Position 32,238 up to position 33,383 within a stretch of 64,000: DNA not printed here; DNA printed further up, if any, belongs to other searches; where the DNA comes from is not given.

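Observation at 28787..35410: Translationally coupled operon of three GT41 O-GlcNAc-transferase-like TPR glycosyltransferases with an embedded FkbM methyltransferase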

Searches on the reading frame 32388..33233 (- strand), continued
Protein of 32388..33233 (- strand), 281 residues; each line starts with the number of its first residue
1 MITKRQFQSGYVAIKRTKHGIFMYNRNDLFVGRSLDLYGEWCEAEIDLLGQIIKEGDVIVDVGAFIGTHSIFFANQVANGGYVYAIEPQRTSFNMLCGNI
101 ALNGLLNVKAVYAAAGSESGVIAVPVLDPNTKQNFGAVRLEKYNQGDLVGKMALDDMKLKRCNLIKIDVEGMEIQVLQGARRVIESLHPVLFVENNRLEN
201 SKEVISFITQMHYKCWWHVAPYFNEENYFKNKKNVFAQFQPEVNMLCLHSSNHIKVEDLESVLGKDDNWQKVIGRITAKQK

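Call 33: find_encoding_contigs(protein=P0232, flank=8000, max_places=1)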
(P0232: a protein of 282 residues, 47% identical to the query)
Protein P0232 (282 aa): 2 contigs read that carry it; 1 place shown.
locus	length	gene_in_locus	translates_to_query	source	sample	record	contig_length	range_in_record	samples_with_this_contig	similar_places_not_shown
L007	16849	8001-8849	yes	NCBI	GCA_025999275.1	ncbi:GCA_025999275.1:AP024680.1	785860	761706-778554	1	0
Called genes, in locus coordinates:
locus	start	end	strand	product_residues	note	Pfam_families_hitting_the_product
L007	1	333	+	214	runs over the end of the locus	-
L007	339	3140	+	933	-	-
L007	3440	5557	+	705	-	PF14559:TPR_19 (weak), PF00515:TPR_1 (weak), PF13432:TPR_16 (weak), PF00515:TPR_1, PF07719:TPR_2, PF13424:TPR_12, PF00515:TPR_1, PF13844:Glyco_transf_41, +17 more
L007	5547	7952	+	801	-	PF13424:TPR_12 (weak), PF00515:TPR_1, PF13424:TPR_12, PF00515:TPR_1, PF00515:TPR_1, PF13424:TPR_12, PF13432:TPR_16, PF13844:Glyco_transf_41, +36 more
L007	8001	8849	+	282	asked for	PF02475:TRM5-TYW2_MTfase (weak), PF05050:Methyltransf_21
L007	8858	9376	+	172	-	-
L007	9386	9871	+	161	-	-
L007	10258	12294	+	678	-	-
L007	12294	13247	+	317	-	-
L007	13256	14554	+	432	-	PF22842:Pel9A-like_beta_helix (faint), PF05048:NosD, PF13229:Beta_helix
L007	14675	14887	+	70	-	PF02416:TatA_B_E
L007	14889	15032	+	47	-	PF02416:TatA_B_E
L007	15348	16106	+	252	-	PF00902:TatC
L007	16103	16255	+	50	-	PF02416:TatA_B_E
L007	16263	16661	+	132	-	PF13367:PrsW-protease (weak)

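Call 66: find_encoding_contigs(protein=P0195, flank=9000, max_places=1)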
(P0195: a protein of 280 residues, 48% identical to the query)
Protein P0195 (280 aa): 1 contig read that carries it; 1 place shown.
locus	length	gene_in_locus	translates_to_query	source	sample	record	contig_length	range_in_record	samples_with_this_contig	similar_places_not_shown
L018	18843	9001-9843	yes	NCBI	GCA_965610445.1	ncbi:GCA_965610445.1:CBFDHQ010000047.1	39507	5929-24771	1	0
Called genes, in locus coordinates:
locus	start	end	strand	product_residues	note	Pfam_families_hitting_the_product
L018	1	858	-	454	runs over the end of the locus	PF14397:ATPgrasp_ST, PF02655:ATP-grasp_3 (faint), PF08443:RimK (faint), PF05618:RimB-like (faint)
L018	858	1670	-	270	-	PF14402:7TM_transglut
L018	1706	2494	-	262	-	-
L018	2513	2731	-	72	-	PF12728:HTH_17, PF13411:MerR_1, PF00376:MerR (weak)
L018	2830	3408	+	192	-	PF08239:SH3_3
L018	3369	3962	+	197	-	PF08239:SH3_3 (weak)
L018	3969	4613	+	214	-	-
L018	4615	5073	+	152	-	-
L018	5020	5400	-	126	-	-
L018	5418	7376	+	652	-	PF00515:TPR_1 (weak), PF13424:TPR_12 (weak), PF00515:TPR_1, PF07719:TPR_2 (weak), PF13181:TPR_8 (weak), PF13424:TPR_12, PF13414:TPR_11, PF13844:Glyco_transf_41, +12 more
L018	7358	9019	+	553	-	PF00515:TPR_1 (faint), PF07719:TPR_2 (faint), PF13414:TPR_11 (faint), PF13424:TPR_12 (faint), PF13431:TPR_17 (faint), PF13432:TPR_16 (faint), PF14559:TPR_19 (weak), PF13844:Glyco_transf_41, +5 more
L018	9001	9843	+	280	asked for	PF05050:Methyltransf_21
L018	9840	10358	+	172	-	-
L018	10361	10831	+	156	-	-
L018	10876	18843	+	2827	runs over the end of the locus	-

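Call 67: find_encoding_contigs(protein=P0141, flank=7000, max_places=1)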
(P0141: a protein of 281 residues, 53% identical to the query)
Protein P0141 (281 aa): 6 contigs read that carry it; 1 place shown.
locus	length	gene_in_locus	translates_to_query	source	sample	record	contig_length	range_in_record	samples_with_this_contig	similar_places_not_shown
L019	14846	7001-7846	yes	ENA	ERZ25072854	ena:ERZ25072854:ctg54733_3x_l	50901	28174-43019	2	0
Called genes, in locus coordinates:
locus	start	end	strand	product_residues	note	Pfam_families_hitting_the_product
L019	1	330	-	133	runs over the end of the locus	PF13378:MR_MLE_C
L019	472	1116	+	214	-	PF13424:TPR_12 (weak)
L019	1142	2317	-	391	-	PF02746:MR_MLE_N, PF13378:MR_MLE_C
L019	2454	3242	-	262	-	PF00005:ABC_tran, PF13304:AAA_21 (faint)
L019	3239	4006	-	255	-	PF00528:BPD_transp_1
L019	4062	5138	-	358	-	PF01370:Epimerase (weak)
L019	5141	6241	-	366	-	PF00701:DHDPS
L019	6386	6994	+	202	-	-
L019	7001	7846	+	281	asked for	PF02475:TRM5-TYW2_MTfase (faint), PF05575:V_cholerae_RfbT (faint), PF05050:Methyltransf_21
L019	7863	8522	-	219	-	PF00440:TetR_N, PF14514:TetR_C_9, PF17938:TetR_C_29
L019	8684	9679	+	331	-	PF09084:NMT1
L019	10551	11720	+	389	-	PF14294:DUF4372, PF01609:DDE_Tnp_1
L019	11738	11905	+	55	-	-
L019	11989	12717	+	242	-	-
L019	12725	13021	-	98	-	PF01381:HTH_3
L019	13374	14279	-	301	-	-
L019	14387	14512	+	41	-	-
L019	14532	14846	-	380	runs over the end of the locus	PF00657:Lipase_GDSL (faint), PF13472:Lipase_GDSL_2, PF16822:ALGX (weak)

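Call 93: search_protein_families(library=pfam, proteins=[L007:8858-9376:+, L007:9386-9871:+, L007:339-3140:+], max_evalue=0.001)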
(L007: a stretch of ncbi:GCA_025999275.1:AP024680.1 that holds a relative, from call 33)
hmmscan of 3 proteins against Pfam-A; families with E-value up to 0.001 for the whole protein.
L007:8858-9376:+ (172 aa): 0 families

L007:9386-9871:+ (161 aa): 0 families

L007:339-3140:+ (933 aa): 0 families

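Call 99: find_related_loci(query=A4, collection=metagenome_contigs, flank=10000)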
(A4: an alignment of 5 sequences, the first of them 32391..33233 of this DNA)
Query A4 (281 aa) in metagenome_contigs; peptide patterns used: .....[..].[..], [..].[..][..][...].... (x = any residue, [..] = any of these).
600 stretches matched a pattern (row limit reached: there are more); 446 encode a relative of the query (tblastn E <= 1e-3); the best 80 are kept; 80 distinct loci.
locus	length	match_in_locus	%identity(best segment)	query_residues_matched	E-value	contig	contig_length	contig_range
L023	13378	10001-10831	51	4-280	3e-102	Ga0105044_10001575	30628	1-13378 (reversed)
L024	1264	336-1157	48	7-280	3e-97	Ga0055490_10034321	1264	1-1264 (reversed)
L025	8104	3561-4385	49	7-280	7e-88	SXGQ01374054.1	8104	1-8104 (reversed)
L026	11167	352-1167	44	7-279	5e-83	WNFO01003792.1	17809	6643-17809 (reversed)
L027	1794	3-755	48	24-276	1e-85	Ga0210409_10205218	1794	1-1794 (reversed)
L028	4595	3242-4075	44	4-281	7e-77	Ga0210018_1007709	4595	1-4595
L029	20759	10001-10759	45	10-263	4e-73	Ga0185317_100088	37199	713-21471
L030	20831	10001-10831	43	3-276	1e-70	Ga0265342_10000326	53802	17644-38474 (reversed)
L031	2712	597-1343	45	14-262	6e-71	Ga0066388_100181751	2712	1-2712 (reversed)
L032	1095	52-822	44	14-271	4e-74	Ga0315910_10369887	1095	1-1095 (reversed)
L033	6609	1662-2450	40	1-262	3e-65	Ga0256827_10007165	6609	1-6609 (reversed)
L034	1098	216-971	42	9-260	7e-70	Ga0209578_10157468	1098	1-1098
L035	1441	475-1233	41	14-267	2e-67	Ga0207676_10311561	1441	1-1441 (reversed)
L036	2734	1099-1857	42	10-262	2e-64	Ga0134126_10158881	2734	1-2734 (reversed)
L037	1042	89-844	40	7-260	2e-66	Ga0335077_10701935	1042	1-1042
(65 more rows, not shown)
